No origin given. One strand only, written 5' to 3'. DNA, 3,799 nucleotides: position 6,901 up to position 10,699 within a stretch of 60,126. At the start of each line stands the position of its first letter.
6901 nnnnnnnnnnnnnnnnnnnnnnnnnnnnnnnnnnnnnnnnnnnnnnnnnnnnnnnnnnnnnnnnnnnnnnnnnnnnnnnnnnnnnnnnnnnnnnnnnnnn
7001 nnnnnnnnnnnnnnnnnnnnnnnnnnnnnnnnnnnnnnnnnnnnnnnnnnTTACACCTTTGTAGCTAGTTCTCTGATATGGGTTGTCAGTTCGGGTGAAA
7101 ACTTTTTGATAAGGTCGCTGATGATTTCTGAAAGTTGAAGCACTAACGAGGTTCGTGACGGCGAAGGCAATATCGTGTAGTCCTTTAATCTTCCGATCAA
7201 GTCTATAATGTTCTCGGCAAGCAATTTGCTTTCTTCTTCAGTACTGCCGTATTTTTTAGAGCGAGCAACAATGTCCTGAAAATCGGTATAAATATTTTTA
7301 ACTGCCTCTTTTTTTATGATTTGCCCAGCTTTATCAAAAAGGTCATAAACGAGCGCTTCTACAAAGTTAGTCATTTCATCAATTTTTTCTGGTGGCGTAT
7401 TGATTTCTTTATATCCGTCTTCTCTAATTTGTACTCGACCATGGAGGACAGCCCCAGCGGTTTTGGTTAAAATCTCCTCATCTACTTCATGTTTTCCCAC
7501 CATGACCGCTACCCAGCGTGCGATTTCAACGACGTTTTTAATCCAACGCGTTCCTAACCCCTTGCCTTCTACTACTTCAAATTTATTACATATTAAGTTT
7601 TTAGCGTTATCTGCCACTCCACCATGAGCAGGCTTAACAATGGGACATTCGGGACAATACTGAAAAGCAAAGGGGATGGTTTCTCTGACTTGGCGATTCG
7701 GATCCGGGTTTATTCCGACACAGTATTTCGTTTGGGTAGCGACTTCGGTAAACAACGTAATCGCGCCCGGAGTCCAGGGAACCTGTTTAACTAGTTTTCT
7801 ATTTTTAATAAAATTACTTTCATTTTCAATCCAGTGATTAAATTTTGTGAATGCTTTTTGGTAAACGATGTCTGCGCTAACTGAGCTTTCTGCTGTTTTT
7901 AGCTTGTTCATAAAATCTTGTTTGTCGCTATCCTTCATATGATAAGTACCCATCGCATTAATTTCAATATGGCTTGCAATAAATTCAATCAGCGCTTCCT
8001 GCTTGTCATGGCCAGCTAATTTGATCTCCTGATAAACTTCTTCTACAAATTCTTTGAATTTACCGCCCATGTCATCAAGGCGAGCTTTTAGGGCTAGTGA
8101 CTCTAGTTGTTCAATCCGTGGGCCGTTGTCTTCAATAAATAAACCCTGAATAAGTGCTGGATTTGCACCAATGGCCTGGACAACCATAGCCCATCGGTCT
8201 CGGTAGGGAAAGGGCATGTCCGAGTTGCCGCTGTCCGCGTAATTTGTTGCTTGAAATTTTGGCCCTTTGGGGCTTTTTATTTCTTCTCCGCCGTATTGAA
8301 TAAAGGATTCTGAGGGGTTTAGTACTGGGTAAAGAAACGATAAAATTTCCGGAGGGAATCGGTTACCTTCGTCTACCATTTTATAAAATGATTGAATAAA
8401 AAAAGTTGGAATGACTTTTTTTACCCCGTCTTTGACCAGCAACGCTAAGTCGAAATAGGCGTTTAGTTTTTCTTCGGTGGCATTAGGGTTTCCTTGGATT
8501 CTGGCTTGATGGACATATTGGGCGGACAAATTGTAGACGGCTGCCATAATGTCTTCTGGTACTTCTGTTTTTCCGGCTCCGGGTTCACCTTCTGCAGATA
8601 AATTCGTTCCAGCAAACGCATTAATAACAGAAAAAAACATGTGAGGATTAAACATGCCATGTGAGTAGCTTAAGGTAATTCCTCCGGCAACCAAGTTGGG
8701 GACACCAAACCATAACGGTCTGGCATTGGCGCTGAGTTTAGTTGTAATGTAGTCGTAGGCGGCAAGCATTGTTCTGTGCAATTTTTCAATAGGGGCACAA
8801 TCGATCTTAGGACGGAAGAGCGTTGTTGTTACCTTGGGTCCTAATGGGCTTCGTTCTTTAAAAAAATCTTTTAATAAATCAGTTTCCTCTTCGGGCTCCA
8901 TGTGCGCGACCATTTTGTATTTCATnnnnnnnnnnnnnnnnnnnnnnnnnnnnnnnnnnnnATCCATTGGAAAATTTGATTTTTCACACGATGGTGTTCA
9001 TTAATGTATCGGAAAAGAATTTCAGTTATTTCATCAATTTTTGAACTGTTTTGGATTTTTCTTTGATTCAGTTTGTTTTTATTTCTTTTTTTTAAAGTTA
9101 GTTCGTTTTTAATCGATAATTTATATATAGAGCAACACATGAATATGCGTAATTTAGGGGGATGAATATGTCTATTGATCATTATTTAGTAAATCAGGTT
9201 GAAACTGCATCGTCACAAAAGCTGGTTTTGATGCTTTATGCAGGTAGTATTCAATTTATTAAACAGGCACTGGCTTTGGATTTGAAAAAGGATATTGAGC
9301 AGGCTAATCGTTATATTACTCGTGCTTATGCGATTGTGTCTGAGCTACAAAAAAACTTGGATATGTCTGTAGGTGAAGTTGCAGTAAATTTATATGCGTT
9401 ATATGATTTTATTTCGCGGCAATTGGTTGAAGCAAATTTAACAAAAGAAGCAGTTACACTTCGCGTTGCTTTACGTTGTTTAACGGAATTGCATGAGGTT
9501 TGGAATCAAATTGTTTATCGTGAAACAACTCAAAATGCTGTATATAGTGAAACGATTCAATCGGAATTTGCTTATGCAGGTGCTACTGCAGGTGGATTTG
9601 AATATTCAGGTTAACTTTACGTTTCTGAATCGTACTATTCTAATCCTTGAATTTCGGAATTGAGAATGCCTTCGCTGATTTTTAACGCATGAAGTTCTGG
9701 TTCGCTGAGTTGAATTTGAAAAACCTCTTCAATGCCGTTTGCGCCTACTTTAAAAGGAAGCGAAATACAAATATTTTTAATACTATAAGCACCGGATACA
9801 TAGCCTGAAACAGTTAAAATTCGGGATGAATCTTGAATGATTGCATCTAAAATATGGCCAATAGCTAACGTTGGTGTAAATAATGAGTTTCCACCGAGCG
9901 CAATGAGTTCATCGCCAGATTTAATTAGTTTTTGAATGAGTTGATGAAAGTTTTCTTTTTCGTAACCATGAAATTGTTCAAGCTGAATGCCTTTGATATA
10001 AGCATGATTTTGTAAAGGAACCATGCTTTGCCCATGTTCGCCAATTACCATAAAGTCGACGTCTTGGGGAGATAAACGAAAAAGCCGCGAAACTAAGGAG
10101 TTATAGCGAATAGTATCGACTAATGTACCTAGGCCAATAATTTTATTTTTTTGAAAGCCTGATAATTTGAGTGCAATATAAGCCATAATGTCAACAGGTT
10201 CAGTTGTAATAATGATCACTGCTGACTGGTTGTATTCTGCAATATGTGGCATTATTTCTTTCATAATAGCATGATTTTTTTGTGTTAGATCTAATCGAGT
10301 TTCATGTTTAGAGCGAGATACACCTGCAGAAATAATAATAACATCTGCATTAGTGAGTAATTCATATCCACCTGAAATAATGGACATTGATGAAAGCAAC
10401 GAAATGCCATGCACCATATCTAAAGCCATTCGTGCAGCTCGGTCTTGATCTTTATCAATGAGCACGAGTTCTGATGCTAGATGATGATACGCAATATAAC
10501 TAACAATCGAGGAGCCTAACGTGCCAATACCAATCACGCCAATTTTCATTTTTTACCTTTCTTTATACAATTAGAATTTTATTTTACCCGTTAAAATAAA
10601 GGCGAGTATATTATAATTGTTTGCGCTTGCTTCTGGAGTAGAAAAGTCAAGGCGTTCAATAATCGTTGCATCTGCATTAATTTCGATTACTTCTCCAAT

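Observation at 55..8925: Five-gene co-directional cluster: MoxR-like AAA+ ATPase, vWA/HExxH protein and three RNI-type LRR paralogs, a candidate undescribed sensor/conflict system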

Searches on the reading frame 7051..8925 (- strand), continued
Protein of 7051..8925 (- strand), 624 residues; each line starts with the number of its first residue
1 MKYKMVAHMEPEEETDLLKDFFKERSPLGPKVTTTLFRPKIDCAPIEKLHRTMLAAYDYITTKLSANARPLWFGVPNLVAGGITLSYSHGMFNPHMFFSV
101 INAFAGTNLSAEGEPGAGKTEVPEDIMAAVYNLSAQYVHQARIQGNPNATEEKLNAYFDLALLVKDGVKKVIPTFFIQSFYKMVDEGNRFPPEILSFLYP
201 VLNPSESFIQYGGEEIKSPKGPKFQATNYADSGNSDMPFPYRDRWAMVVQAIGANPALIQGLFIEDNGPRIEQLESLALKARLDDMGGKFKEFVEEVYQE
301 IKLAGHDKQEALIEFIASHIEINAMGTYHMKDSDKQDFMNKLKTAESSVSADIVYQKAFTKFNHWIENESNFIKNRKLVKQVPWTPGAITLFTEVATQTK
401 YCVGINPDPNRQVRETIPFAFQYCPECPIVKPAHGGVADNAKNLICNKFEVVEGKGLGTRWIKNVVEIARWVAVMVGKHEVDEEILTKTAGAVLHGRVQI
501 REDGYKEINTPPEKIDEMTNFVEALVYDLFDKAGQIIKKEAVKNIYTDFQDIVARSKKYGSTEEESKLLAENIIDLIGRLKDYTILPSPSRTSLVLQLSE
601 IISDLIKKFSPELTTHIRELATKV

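Call 80: search_protein_families(library=pfam, proteins=[P0017, P0128, P0137, P0133, P0037, P0068], max_evalue=0.001)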
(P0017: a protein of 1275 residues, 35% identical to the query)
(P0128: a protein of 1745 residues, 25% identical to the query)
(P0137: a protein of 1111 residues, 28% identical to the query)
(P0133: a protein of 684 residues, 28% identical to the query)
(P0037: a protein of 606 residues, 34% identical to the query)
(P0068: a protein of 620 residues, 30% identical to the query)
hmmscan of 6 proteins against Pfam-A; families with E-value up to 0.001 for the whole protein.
P0017 (1275 aa): 3 families
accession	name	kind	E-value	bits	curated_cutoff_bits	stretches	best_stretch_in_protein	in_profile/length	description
PF03448.22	MgtE_N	-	5.3e-14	53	25.9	1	292-367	5-81/102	MgtE intracellular N domain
PF07728.20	AAA_5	-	8e-08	32.8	22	1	847-981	2-139/139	AAA domain (dynein-related subfamily)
PF00004.35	AAA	-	0.00031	21.6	21.2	0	847-984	1-126/131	ATPase family associated with various cellular activities (AAA)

P0128 (1745 aa): 4 families
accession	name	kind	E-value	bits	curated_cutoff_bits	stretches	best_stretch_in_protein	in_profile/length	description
PF17863.7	AAA_lid_2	-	2.9e-06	27.3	22.7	1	1580-1629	14-59/74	AAA lid domain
PF07728.20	AAA_5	-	3.9e-06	27.4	22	1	1317-1449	4-138/139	AAA domain (dynein-related subfamily)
PF03448.22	MgtE_N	-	6.4e-06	27.1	25.9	0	397-470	10-83/102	MgtE intracellular N domain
PF07726.17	AAA_3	-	6e-05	23.4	27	1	1379-1450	57-129/131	ATPase family associated with various cellular activities (AAA)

P0137 (1111 aa): 5 families
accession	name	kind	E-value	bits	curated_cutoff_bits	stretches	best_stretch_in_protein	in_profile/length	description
PF07728.20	AAA_5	-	4.2e-13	49.9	22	1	695-829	2-139/139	AAA domain (dynein-related subfamily)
PF03448.22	MgtE_N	-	8.7e-08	33.1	25.9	1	72-145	20-92/102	MgtE intracellular N domain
PF20030.5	bpMoxR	-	0.00041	19.9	27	1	681-833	20-164/205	MoxR domain in the MoxR-vWA-beta-propeller ternary systems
PF07726.17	AAA_3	-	0.00063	20.1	27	0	695-829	2-129/131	ATPase family associated with various cellular activities (AAA)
PF00004.35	AAA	-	0.00072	20.4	21.2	0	695-834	1-128/131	ATPase family associated with various cellular activities (AAA)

P0133 (684 aa): 3 families
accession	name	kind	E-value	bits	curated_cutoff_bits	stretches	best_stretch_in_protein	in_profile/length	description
PF07728.20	AAA_5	-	9.1e-06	26.2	22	1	282-381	1-93/139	AAA domain (dynein-related subfamily)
PF07726.17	AAA_3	-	6.2e-05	23.3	27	0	283-380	2-88/131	ATPase family associated with various cellular activities (AAA)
PF00005.33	ABC_tran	-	0.00096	20.2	25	0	275-306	6-37/137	ABC transporter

P0037 (606 aa): 2 families
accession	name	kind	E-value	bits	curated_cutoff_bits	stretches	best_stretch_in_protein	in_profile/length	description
PF07728.20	AAA_5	-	1.1e-11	45.3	22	1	68-202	2-139/139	AAA domain (dynein-related subfamily)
PF07726.17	AAA_3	-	8.9e-06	26.1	27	1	130-203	56-130/131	ATPase family associated with various cellular activities (AAA)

P0068 (620 aa): 2 families
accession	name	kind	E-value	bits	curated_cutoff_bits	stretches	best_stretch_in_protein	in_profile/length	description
PF17863.7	AAA_lid_2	-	2.8e-08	33.8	22.7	1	321-363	14-56/74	AAA lid domain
PF07728.20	AAA_5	-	4.8e-06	27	22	1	50-182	3-139/139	AAA domain (dynein-related subfamily)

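Call 96: find_encoding_contigs(protein=P0009, flank=9000, max_places=3)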
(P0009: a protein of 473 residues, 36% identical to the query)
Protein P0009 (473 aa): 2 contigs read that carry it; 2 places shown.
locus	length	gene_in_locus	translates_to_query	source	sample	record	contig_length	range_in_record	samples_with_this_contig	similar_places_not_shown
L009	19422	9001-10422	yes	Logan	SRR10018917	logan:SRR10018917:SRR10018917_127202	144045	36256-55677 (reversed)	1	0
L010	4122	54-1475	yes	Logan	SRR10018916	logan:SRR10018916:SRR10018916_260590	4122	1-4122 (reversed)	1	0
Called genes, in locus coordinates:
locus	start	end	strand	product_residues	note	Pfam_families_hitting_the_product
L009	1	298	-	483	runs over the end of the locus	PF02652:Lactate_perm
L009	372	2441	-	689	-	-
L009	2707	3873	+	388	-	PF00270:DEAD, PF04851:ResIII (weak), PF00271:Helicase_C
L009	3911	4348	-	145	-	PF00254:FKBP_C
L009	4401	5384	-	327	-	PF01594:AI-2E_transport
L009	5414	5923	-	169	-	PF01894:YjbQ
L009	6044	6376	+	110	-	-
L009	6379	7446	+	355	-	-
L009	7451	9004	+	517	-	PF07728:AAA_5 (faint), PF00004:AAA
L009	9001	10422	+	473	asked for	PF07728:AAA_5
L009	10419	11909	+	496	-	-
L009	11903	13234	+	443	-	-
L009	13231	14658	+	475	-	-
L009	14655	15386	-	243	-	PF01978:TrmB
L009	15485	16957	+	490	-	-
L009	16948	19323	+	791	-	PF00069:Pkinase, PF07714:PK_Tyr_Ser-Thr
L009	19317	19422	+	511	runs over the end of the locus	-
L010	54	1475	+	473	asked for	PF07728:AAA_5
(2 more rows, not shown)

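Call 97: find_encoding_contigs(protein=P0012, flank=9000, max_places=3)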
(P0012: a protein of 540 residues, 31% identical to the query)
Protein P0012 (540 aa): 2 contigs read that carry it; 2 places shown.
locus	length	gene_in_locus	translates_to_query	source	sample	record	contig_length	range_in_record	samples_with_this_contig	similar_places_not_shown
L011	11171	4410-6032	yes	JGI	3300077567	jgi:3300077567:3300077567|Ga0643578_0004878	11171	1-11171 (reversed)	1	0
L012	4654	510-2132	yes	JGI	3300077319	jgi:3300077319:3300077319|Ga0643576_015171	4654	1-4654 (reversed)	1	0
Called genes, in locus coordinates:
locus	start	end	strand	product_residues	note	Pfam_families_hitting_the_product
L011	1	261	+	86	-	?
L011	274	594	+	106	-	-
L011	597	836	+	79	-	-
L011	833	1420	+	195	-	-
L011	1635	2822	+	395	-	-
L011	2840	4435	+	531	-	PF00004:AAA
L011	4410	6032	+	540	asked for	PF07728:AAA_5 (weak)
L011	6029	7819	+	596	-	-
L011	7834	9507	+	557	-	-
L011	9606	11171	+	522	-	?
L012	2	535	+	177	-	?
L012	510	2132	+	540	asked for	PF07728:AAA_5 (weak)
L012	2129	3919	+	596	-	-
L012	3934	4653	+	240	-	?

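Call 102: search_protein_families(library=phrogs, proteins=[window:7051-8925:-, L003:4229-5749:+, L009:11903-13234:+, L009:7451-9004:+, L009:13231-14658:+], max_evalue=0.01)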
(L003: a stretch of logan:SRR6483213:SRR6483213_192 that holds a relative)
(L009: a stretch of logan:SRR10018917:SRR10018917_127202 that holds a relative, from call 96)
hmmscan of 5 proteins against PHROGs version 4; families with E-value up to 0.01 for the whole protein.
window:7051-8925:- (624 aa): 0 families

L003:4229-5749:+ (506 aa): 0 families

L009:11903-13234:+ (443 aa): 1 family
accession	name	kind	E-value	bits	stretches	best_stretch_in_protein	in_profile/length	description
phrog_12057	-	unknown function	2.4e-17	63.9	1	81-360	9-304/493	-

L009:7451-9004:+ (517 aa): 8 families
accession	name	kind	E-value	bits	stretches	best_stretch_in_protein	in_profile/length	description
phrog_3757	-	unknown function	1.3e-13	52.1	1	323-459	174-304/367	-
phrog_30773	-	unknown function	3.2e-08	33.4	1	254-453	180-375/666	-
phrog_9172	-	unknown function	1.3e-07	31.8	1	268-402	106-238/509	-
phrog_10401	-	other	7.9e-07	29.1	1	272-400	463-578/667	ATPase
phrog_168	-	DNA, RNA and nucleotide metabolism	1.4e-06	29.2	1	270-402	43-153/314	clamp loader of DNA polymerase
phrog_4339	-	unknown function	1.3e-05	25.5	1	40-386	132-402/552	-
phrog_7485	-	unknown function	4.8e-05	23.5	1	268-398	226-349/430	-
phrog_8638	-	unknown function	6.3e-05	22.7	1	273-399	309-427/568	-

L009:13231-14658:+ (475 aa): 0 families

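Call 107: search_protein_families(library=pfam, proteins=[L009:10419-11909:+, L011:6029-7819:+, L009:11903-13234:+, L009:13231-14658:+, L011:7834-9507:+, L009:7451-9004:+, L009:6379-7446:+, L011:2840-4435:+], max_evalue=0.1)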
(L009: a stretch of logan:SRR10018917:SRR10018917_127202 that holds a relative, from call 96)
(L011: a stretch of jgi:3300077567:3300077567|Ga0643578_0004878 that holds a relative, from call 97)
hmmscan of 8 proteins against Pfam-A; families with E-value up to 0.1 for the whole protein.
L009:10419-11909:+ (496 aa): 2 families
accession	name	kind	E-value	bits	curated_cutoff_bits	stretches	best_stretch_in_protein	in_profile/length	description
PF13519.12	VWA_2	-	0.008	17.2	27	1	337-434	2-107/107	von Willebrand factor type A domain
PF00092.34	VWA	-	0.026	15.2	23.8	1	335-441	1-120/174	von Willebrand factor type A domain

L011:6029-7819:+ (596 aa): 4 families
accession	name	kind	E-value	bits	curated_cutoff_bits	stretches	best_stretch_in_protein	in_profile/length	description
PF13519.12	VWA_2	-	0.01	16.9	27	1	431-527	1-105/107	von Willebrand factor type A domain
PF05762.20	VWA_CoxE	-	0.019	14.8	26.4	1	427-563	54-191/222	VWA domain containing CoxE-like protein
PF15256.11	SPATIAL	-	0.073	13.8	27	0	173-221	56-104/201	SPATIAL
PF00092.34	VWA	-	0.089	13.4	23.8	0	430-493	1-64/174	von Willebrand factor type A domain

L009:11903-13234:+ (443 aa): 0 families

L009:13231-14658:+ (475 aa): 0 families

L011:7834-9507:+ (557 aa): 0 families

L009:7451-9004:+ (517 aa): 7 families
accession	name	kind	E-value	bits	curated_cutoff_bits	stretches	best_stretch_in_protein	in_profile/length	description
PF00004.35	AAA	-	3.7e-19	69.9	21.2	1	273-402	2-125/131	ATPase family associated with various cellular activities (AAA)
PF07728.20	AAA_5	-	6.3e-06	26.7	22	1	271-400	1-139/139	AAA domain (dynein-related subfamily)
PF13191.12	AAA_16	-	0.00011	23.1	32.6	0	269-295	23-51/167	AAA ATPase domain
PF13238.12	AAA_18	-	0.015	16.2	29.4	1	273-336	2-74/128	AAA domain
PF01078.27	Mg_chelatase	-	0.069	13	20.3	0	270-299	23-52/207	Magnesium chelatase, subunit ChlI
PF13401.12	AAA_22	-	0.074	13.8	27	0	271-300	7-33/130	AAA domain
PF16193.11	AAA_assoc_2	-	0.076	13.7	34.3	0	4-52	5-55/81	AAA C-terminal domain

L009:6379-7446:+ (355 aa): 0 families

L011:2840-4435:+ (531 aa): 6 families
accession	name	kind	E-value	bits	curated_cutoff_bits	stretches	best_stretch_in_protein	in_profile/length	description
PF00004.35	AAA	-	2e-15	57.9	21.2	1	276-408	1-125/131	ATPase family associated with various cellular activities (AAA)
PF13173.12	AAA_14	-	0.01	16.3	27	1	276-349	5-72/129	AAA domain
PF05729.18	NACHT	-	0.04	14.2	26.7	1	275-337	2-68/167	NACHT domain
PF24883.2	NPHP3_N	-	0.06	14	24.8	0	275-339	24-84/164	Nephrocystin 3, N-terminal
PF07724.20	AAA_2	-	0.084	13.3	27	0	330-366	66-90/166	AAA domain (Cdc48 subfamily)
PF07728.20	AAA_5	-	0.091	13.2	22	0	276-296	2-22/139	AAA domain (dynein-related subfamily)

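Call 112: find_related_loci(query=A4, collection=viral_contigs, flank=10000)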
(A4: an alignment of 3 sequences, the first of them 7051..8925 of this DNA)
Query A4 (624 aa) in viral_contigs; peptide patterns used: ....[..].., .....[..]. (x = any residue, [..] = any of these).
154 stretches matched a pattern, but none encodes a relative of the query by tblastn (E <= 1e-3).

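Call 113: list_cluster_members(proteins=[P0002, P0004, P0005, L002:2071-3519:+, L003:4229-5749:+, L003:2092-4242:+, L001:2668-4713:+, L003:6347-7363:+])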
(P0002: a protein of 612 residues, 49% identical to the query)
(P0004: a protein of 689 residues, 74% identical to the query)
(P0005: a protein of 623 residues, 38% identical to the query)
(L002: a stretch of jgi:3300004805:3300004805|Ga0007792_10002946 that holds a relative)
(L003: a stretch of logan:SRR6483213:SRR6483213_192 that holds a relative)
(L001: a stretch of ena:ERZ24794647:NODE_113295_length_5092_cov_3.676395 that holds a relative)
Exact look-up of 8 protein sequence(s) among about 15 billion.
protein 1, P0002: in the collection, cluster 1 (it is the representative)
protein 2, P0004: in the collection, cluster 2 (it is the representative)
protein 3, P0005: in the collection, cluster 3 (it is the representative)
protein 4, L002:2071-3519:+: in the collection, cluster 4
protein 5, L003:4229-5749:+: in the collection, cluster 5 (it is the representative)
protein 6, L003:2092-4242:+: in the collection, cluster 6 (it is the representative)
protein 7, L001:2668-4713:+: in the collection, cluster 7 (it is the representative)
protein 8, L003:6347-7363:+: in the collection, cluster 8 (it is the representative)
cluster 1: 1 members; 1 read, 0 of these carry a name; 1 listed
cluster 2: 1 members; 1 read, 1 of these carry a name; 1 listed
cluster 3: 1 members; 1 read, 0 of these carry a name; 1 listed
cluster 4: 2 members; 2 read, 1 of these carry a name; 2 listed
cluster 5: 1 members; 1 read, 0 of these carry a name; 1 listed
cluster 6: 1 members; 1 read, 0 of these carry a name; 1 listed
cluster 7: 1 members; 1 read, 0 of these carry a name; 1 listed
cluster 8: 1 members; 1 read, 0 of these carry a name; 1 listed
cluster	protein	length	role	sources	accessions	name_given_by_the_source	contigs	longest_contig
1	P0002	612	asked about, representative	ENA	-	-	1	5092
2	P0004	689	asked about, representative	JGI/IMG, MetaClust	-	\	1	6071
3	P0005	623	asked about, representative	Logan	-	-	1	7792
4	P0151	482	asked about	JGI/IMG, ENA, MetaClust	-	\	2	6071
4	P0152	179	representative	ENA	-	-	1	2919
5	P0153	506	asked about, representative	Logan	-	-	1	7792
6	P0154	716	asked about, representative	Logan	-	-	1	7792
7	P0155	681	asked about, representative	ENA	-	-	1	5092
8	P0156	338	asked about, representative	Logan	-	-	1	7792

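Call 121: find_encoding_contigs(protein=P0152, flank=5000)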
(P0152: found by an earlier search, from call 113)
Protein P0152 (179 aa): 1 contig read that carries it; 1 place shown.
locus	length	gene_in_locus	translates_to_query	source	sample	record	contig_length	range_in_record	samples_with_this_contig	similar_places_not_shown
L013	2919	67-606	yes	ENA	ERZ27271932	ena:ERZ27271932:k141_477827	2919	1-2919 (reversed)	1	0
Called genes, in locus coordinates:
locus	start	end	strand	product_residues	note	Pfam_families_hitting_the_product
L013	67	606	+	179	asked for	PF13516:LRR_6 (faint)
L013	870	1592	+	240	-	PF00005:ABC_tran, PF13304:AAA_21 (faint)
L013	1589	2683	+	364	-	PF03739:LptF_LptG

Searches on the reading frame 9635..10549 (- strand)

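Call 3: search_protein_families(library=pfam, proteins=[window:9635-10549:-], max_evalue=0.1)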
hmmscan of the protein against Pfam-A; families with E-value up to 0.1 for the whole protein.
window:9635-10549:- (304 aa): 11 families
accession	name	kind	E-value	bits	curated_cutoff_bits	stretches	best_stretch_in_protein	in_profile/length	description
PF00056.29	Ldh_1_N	-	8.7e-34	117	27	1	1-139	1-141/141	lactate/malate dehydrogenase, NAD binding domain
PF02866.23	Ldh_1_C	-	1.3e-23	84.4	22.6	1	142-301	1-168/174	lactate/malate dehydrogenase, alpha/beta C-terminal domain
PF21799.2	MurD-like_N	-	7.7e-05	23.3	27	1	2-83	2-75/88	Mur ligase MurD-like, N-terminal domain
PF03721.20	UDPG_MGDP_dh_N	-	0.00017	21.7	27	1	1-123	1-129/187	UDP-glucose/GDP-mannose dehydrogenase family, NAD binding domain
PF03435.24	Sacchrp_dh_NADP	-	0.00049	20.9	25.1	1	3-45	1-43/129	Saccharopine dehydrogenase NADP binding domain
PF03807.23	F420_oxidored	-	0.0021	19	21.6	1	2-74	1-66/94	NADP oxidoreductase coenzyme F420-dependent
PF02254.24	TrkA_N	-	0.0051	17.6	23.8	1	5-47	3-43/116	TrkA-N domain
PF01488.26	Shikimate_DH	-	0.0074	16.8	24.3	1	2-77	14-85/138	Shikimate / quinate 5-dehydrogenase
PF02737.24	3HCDH_N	-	0.026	14.9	22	1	2-41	1-38/180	3-hydroxyacyl-CoA dehydrogenase, NAD binding domain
PF08655.15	DASH_Ask1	-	0.061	13.7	20.7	0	87-110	18-41/64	DASH complex subunit Ask1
PF00210.30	Ferritin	-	0.094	13.1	24.5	0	179-225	19-65/142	Ferritin-like domain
